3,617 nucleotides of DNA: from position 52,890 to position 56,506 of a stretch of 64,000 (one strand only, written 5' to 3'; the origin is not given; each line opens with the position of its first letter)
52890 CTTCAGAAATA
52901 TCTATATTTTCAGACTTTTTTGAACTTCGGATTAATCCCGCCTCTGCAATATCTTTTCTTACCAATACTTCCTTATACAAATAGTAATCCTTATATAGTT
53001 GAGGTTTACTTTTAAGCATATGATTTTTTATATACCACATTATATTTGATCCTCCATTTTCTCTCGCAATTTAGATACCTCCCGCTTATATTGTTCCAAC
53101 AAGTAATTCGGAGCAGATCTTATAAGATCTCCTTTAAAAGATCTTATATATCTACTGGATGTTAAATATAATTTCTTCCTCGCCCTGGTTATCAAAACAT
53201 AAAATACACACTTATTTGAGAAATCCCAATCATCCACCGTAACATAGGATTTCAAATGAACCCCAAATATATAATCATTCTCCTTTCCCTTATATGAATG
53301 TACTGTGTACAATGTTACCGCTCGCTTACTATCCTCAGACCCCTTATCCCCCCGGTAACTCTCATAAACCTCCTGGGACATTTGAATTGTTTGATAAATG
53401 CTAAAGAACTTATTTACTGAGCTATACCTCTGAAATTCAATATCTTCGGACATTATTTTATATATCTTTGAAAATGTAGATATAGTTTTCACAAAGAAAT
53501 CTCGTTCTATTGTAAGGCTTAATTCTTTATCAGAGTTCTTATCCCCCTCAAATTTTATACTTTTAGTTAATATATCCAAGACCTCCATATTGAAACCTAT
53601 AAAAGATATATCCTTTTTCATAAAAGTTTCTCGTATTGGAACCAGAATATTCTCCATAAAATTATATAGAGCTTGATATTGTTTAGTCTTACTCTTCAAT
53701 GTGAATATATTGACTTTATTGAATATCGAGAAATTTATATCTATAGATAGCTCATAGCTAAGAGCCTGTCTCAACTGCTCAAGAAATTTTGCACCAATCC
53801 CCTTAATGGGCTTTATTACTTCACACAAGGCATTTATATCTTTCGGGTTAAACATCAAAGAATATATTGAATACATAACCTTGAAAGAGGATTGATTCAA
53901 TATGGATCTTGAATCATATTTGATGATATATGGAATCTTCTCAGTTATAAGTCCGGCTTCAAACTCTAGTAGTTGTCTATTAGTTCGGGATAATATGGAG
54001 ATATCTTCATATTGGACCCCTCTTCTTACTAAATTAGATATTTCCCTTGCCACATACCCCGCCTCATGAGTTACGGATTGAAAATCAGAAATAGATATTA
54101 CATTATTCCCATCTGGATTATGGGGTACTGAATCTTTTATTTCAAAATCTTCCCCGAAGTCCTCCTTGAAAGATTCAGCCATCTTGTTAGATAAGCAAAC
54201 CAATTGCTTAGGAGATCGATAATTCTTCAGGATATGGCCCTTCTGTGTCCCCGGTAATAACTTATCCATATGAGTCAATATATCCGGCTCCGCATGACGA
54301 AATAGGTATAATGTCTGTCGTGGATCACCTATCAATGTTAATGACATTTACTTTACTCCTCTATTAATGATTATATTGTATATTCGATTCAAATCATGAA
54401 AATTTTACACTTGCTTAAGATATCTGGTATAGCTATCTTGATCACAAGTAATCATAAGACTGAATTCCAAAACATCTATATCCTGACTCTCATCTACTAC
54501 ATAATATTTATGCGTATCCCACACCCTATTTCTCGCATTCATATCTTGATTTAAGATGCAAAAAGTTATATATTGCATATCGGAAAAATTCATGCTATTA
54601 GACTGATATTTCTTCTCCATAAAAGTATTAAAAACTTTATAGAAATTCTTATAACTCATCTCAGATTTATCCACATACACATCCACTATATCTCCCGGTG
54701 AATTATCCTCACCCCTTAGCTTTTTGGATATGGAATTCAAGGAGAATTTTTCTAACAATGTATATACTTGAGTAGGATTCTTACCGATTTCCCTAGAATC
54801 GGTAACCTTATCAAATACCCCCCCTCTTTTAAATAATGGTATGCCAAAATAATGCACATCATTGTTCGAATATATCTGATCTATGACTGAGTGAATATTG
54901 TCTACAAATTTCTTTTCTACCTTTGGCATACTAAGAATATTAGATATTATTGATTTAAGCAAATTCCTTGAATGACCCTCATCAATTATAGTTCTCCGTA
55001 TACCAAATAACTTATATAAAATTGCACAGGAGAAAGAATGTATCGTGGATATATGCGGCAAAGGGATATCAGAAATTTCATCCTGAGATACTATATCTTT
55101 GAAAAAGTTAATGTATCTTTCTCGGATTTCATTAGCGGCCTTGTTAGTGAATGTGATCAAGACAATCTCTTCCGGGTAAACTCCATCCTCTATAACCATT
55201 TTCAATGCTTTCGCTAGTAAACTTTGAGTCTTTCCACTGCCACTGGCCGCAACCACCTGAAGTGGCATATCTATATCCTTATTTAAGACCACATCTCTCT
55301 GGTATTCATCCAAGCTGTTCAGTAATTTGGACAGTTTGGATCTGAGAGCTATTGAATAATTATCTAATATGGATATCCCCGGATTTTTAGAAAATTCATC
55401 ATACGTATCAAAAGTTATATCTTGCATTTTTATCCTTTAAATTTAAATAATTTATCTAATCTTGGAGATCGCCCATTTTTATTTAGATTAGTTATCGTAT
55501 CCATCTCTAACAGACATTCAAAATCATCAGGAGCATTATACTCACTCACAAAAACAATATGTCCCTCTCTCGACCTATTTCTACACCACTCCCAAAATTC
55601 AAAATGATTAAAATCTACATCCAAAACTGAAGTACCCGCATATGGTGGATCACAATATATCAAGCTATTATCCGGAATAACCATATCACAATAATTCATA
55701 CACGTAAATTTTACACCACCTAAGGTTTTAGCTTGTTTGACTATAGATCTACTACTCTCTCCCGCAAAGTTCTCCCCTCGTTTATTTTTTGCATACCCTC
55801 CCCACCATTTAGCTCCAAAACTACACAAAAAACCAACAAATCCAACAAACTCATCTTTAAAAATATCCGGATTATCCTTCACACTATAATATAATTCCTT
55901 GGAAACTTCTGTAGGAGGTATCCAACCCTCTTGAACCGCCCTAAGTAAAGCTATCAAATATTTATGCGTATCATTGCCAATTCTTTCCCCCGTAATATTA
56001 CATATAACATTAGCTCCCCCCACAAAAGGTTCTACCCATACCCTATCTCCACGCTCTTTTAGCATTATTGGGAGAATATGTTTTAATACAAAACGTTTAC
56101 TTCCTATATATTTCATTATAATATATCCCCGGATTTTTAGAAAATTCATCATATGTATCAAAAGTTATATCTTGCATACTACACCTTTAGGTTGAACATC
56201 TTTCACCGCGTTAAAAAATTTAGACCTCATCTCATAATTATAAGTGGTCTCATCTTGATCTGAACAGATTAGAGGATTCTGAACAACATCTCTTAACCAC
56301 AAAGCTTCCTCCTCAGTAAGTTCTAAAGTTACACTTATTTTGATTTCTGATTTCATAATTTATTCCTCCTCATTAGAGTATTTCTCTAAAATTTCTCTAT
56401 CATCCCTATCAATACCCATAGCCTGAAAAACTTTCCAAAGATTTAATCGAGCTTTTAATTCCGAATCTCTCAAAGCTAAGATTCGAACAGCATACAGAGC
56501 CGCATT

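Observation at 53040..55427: UvrD helicase split within domain 1A, with a promoter-motif copy and RBS at the break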

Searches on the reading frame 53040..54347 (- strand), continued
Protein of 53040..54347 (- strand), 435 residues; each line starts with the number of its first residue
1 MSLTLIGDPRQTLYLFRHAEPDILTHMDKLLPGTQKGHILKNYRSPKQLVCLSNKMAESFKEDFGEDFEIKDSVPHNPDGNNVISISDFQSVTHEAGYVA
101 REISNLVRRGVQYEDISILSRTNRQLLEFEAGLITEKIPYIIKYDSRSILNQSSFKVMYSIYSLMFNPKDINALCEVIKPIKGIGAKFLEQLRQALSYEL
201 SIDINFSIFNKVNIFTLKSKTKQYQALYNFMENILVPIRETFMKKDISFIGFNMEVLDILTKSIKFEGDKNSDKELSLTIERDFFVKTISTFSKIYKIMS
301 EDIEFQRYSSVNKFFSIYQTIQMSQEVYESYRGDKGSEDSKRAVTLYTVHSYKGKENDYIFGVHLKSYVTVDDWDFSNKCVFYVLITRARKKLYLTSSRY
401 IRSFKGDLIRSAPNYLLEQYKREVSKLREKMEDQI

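Call 70: find_encoding_contigs(protein=P0008, flank=7000, max_places=2)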
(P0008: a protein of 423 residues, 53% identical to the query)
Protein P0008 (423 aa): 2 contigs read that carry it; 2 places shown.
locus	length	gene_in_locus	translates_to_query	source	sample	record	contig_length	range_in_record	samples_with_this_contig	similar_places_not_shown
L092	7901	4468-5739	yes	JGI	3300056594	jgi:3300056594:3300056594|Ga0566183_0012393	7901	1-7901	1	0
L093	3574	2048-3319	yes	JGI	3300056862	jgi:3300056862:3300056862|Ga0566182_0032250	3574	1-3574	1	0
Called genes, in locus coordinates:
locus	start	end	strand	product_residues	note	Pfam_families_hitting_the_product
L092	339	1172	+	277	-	PF20434:BD-FAE (faint), PF12146:Hydrolase_4, PF00561:Abhydrolase_1, PF12697:Abhydrolase_6, PF00326:Peptidase_S9 (faint)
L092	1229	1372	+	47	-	-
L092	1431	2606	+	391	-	PF04055:Radical_SAM, PF13353:Fer4_12 (weak), PF12544:LAM_C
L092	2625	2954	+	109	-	-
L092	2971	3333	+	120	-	PF24203:Phage_ProQ_C_like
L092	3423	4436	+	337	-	PF00580:UvrD-helicase, PF13245:AAA_19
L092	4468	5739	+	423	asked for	PF13361:UvrD_C, PF13538:UvrD_C_2 (weak)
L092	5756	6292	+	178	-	PF13671:AAA_33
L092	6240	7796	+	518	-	PF06418:CTP_synth_N, PF00117:GATase, PF07722:Peptidase_C26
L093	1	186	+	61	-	?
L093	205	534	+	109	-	-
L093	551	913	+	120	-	PF24203:Phage_ProQ_C_like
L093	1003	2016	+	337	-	PF00580:UvrD-helicase, PF13245:AAA_19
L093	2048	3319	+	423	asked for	PF13361:UvrD_C, PF13538:UvrD_C_2 (weak)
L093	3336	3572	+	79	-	?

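Call 71: find_encoding_contigs(protein=P0017, flank=7000, max_places=2)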
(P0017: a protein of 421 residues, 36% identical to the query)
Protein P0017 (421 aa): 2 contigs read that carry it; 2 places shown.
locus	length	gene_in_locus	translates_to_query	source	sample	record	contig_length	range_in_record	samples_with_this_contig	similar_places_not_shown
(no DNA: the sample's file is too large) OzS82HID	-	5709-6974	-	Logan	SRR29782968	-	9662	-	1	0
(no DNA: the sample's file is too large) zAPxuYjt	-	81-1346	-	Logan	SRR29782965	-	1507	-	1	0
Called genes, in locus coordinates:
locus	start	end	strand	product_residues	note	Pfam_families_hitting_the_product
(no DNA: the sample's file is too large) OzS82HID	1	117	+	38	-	?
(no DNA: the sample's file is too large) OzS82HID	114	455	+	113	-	-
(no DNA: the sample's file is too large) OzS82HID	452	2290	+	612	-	PF13245:AAA_19 (faint), PF14890:Intein_splicing, PF13392:HNH_3 (weak), PF00580:UvrD-helicase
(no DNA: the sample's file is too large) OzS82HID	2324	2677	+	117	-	-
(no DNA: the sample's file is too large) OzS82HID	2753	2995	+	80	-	-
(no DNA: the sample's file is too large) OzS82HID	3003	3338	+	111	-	PF14354:Lar_restr_allev (faint)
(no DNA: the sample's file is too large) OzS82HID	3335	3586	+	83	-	-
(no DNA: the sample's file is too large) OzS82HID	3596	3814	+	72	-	-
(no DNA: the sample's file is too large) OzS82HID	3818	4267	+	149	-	-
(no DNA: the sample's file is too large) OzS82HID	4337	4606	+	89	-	PF13384:HTH_23 (weak), PF12844:HTH_19 (weak), PF13443:HTH_26, PF01381:HTH_3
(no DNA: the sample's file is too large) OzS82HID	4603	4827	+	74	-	-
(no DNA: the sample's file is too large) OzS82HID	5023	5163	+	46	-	-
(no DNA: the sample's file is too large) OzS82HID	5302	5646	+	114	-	-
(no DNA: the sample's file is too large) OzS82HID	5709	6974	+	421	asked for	PF01443:Viral_helicase1 (faint), PF13361:UvrD_C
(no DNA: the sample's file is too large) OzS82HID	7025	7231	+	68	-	-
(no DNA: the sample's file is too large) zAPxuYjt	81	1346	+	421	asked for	PF01443:Viral_helicase1 (faint), PF13361:UvrD_C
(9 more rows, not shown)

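Call 72: find_encoding_contigs(protein=P0012, flank=7000, max_places=2)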
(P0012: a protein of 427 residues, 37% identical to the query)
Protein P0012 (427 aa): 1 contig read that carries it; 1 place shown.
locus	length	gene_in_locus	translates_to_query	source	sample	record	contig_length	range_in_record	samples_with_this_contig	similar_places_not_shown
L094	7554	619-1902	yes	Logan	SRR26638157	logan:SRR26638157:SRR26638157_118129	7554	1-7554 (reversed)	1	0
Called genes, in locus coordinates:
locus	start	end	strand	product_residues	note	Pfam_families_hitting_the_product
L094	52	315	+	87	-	-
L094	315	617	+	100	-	-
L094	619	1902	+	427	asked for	PF13361:UvrD_C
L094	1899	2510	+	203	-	-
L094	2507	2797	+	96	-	-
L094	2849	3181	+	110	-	-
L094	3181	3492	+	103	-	-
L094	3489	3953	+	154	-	-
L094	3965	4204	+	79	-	-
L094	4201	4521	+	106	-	-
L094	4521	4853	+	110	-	-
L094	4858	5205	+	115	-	-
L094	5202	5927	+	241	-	-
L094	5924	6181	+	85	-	-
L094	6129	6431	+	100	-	-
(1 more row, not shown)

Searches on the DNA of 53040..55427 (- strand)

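Call 6: search_dna_similar(query=window:53040-55427:-, collection=phages, mode=near, max_rows=30)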
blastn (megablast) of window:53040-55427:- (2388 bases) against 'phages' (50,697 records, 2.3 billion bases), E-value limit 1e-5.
No match.

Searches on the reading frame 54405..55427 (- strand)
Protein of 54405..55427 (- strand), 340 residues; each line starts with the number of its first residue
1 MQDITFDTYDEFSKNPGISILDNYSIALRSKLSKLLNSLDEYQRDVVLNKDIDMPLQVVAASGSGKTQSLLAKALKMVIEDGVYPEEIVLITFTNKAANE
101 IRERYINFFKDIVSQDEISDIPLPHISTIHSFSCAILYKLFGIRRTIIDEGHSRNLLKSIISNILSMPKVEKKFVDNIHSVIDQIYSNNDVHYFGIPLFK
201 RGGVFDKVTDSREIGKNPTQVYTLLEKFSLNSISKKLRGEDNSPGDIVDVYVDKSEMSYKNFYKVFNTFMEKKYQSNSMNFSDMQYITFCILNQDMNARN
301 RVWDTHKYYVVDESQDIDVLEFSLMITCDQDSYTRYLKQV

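Call 3: search_protein_families(library=pfam, proteins=[window:54405-55427:-], max_evalue=0.01)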
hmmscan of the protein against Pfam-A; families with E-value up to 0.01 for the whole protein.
window:54405-55427:- (340 aa): 3 families
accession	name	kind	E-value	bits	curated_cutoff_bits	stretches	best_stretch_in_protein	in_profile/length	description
PF00580.27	UvrD-helicase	-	3.1e-30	106.2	23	1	42-325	4-232/271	UvrD/REP helicase N-terminal domain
PF13245.12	AAA_19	-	2.9e-11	44.1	25.1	1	55-325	13-111/134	AAA domain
PF00270.35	DEAD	-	0.0025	18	26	0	47-111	18-71/167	DEAD/DEAH box helicase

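Call 23: search_protein_representatives(protein=window:54405-55427:-)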
Query: 340 residues. Proteins with E-value up to 0.001 (for the whole library): 17170; up to 1e-10: 387; up to 1e-30: 12. The best 150 are listed.
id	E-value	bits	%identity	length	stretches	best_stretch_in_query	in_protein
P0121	6.6e-84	298.2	46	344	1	1-337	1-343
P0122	1.5e-59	218.2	38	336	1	2-336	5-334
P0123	2.0e-56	207.9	35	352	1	4-337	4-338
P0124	2.9e-55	204.1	36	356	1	2-337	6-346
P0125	4.2e-52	193.8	36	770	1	12-327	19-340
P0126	3.3e-48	181.0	35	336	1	26-335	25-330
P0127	1.8e-45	172.0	34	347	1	28-338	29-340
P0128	5.8e-42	160.4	33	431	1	18-334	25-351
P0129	3.7e-39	151.2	30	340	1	26-335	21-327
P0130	1.3e-38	149.4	31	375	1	28-337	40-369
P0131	1.8e-33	132.5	31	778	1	24-331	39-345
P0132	3.4e-33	131.7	32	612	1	58-338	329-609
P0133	4.6e-30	121.4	32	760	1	2-326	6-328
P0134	3.2e-26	108.7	33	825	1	28-325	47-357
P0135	1.4e-25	106.6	35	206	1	3-208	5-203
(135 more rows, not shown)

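Call 27: find_encoding_contigs(protein=P0121, flank=5000, max_places=3)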
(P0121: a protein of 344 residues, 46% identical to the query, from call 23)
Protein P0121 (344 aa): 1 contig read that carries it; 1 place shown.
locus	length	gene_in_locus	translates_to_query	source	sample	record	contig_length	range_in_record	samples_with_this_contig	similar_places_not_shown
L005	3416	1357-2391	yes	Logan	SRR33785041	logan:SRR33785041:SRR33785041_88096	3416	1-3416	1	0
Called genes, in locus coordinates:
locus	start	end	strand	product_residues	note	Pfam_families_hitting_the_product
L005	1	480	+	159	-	?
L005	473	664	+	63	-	-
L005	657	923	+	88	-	-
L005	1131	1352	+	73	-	-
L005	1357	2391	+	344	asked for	PF00580:UvrD-helicase, PF13245:AAA_19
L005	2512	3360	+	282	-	-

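Call 35: search_protein_families(library=pfam, proteins=[L005:2512-3360:+], max_evalue=0.05)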
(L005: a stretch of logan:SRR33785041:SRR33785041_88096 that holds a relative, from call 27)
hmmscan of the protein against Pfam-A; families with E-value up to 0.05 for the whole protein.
L005:2512-3360:+ (282 aa): 0 families

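Call 39: search_solved_structures(query=A2, max_evalue=0.00001, show_alignments=1)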
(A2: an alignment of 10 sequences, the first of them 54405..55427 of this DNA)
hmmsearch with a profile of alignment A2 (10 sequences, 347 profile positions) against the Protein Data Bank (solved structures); distinct sequences matched with E-value up to 0.00001: 19.
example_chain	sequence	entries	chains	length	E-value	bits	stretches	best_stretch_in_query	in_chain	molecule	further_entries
2pjr_A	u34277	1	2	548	6.4e-25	91.3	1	36-164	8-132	PROTEIN (HELICASE PCRA)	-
1pjr_A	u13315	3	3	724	1.6e-24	90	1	36-164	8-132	PCRA | ATP-DEPENDENT HELICASE PCRA | HELICASE PCRA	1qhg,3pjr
1uaa_A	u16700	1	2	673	3.3e-22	82.4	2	55-175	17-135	PROTEIN (ATP-DEPENDENT DNA HELICASE REP.)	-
4c2u_A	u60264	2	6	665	1.8e-21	80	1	56-138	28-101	DNA HELICASE II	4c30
4c2t_A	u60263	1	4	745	2.5e-21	79.5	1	56-138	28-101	DNA HELICASE II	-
9dci_A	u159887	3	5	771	1.2e-20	77.3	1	36-160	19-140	ATP-dependent DNA helicase UvrD1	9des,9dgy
1qhh_A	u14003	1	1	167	1e-19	74.2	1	36-164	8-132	PROTEIN (PCRA (SUBUNIT))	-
3lfu_A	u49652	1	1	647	1.2e-18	70.7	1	36-107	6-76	DNA helicase II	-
2is1_A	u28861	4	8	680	1.4e-18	70.5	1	36-107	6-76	DNA helicase II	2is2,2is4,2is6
3u44_A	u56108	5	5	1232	4.6e-16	62.2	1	55-140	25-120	ATP-dependent helicase/nuclease subunit A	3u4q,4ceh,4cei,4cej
8jqb_E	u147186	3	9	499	2.6e-08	36.7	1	55-104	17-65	Gabija protein GajB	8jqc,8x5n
8j4t_G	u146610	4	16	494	2.6e-08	36.7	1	55-104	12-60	Gabija protein GajB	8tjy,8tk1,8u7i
8iud_A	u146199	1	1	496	2.6e-08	36.7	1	55-104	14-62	Gabija protein GajB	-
8sm3_B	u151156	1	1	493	3e-08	36.5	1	55-104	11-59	Gabija protein GajB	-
7sjr_B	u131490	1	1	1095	1.8e-07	33.9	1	47-138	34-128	DNA helicase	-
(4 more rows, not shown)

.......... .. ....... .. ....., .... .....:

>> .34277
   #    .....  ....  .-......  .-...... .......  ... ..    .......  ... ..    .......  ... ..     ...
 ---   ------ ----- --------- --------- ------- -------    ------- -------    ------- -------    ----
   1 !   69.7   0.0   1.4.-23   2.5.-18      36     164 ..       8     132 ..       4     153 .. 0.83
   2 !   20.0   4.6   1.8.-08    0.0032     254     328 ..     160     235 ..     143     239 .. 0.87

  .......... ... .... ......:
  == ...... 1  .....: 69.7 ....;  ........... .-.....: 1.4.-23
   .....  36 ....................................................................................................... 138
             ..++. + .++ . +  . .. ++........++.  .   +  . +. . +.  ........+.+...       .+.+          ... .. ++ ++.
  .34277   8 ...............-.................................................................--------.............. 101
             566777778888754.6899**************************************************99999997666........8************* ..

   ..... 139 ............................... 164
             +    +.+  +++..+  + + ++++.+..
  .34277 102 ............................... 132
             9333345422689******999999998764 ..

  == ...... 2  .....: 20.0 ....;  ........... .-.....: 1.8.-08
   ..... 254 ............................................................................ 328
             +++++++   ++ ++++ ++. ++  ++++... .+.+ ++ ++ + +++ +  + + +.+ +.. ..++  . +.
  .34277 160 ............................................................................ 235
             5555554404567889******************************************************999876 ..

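Call 46: search_protein_families(library=phrogs, proteins=[window:54405-55427:-], max_evalue=0.001)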
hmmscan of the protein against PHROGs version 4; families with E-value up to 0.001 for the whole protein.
window:54405-55427:- (340 aa): 2 families
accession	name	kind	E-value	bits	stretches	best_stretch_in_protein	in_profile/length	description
phrog_1967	-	DNA, RNA and nucleotide metabolism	6.1e-21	75.7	1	25-325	139-383/776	DNA helicase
phrog_170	-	other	0.00041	20.9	0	34-92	71-127/323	PhoH-like phosphate starvation-inducible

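Call 53: find_encoding_contigs(protein=window:54405-55427:-, flank=3000, max_places=10)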
Protein window:54405-55427:- (340 aa): 3 contigs read that carry it; 1 place shown.
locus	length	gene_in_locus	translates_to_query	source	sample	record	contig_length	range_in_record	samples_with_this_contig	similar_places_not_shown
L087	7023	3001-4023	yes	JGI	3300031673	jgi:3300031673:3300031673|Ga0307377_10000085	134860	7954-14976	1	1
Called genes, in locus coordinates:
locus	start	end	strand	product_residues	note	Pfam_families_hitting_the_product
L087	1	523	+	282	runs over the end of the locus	PF01259:SAICAR_synt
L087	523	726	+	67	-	-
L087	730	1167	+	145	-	-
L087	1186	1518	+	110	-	-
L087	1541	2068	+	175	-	PF00731:AIRC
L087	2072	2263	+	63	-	-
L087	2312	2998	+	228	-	PF02086:MethyltransfD12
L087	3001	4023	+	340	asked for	PF00580:UvrD-helicase, PF13245:AAA_19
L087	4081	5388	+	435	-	PF13361:UvrD_C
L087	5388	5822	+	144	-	-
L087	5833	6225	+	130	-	-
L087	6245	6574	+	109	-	-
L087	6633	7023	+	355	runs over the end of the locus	PF10127:RlaP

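Call 64: search_protein_families(library=phrogs, proteins=[L005:2512-3360:+], max_evalue=0.01)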
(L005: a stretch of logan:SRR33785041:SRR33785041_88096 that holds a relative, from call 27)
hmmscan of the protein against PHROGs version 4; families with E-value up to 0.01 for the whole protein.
L005:2512-3360:+ (282 aa): 0 families

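Call 66: find_encoding_contigs(protein=L087:4081-5385:+, flank=3000, max_places=10)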
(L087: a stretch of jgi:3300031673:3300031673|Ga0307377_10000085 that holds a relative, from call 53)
Protein L087:4081-5385:+ (435 aa): 10 contigs read that carry it; 9 places shown.
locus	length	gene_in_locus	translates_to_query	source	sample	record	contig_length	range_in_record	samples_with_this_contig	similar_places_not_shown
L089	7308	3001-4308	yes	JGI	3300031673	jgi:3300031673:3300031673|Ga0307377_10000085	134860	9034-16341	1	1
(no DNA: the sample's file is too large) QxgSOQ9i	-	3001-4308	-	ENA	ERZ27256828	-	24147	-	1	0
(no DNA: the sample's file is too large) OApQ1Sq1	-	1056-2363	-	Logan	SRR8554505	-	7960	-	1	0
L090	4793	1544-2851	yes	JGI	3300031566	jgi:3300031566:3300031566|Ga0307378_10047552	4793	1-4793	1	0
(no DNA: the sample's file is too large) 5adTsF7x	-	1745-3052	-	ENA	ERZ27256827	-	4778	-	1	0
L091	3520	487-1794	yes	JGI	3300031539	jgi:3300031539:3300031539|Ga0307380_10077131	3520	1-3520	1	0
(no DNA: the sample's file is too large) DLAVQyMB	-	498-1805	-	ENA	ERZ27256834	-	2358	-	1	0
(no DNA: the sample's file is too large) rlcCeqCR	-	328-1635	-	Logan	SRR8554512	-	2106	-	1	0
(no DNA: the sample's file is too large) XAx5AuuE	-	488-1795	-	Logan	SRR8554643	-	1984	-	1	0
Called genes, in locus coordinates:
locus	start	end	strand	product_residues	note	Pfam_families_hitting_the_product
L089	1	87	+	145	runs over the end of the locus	-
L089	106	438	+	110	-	-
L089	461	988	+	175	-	PF00731:AIRC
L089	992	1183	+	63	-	-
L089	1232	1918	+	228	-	PF02086:MethyltransfD12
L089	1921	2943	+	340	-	PF00580:UvrD-helicase, PF13245:AAA_19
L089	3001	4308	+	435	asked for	PF13361:UvrD_C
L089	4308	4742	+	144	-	-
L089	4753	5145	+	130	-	-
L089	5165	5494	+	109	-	-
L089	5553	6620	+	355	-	PF10127:RlaP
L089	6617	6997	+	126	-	-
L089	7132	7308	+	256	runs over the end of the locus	PF07589:PEP_exosort_dom (weak)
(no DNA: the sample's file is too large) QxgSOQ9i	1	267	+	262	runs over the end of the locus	-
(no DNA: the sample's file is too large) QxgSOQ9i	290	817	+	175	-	PF00731:AIRC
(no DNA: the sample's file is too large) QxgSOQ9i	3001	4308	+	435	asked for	PF13361:UvrD_C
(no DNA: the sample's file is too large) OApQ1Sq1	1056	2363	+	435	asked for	PF13361:UvrD_C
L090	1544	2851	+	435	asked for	PF13361:UvrD_C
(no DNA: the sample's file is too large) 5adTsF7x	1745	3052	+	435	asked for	PF13361:UvrD_C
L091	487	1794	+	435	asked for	PF13361:UvrD_C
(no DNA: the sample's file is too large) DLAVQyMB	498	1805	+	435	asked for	PF13361:UvrD_C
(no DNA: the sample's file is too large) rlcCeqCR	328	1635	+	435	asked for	PF13361:UvrD_C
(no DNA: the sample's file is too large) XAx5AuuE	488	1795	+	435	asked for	PF13361:UvrD_C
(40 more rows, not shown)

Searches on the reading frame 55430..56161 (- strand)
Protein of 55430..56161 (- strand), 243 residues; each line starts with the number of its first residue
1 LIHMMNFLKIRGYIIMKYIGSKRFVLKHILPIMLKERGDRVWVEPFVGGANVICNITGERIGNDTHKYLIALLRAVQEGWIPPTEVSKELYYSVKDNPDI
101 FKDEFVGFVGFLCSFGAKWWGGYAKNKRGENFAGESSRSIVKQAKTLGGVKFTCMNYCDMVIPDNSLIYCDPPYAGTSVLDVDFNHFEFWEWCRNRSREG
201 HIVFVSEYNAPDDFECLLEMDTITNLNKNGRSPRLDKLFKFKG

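Call 3: search_protein_families(library=pfam, proteins=[window:55430-56161:-], max_evalue=0.01)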
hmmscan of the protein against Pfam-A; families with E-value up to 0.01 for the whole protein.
window:55430-56161:- (243 aa): 1 family
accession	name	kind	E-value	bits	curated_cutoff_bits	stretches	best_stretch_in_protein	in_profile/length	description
PF02086.21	MethyltransfD12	-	2.8e-15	57.2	22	2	18-79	1-64/253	D12 class N6 adenine-specific DNA methyltransferase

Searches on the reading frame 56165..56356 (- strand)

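Call 46: search_protein_families(library=phrogs, proteins=[window:56165-56356:-], max_evalue=0.001)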
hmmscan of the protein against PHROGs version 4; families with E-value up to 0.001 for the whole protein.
window:56165-56356:- (63 aa): 1 family
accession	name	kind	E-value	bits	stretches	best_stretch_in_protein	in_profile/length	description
phrog_7471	-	unknown function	2.3e-16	60.5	1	1-54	6-60/63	-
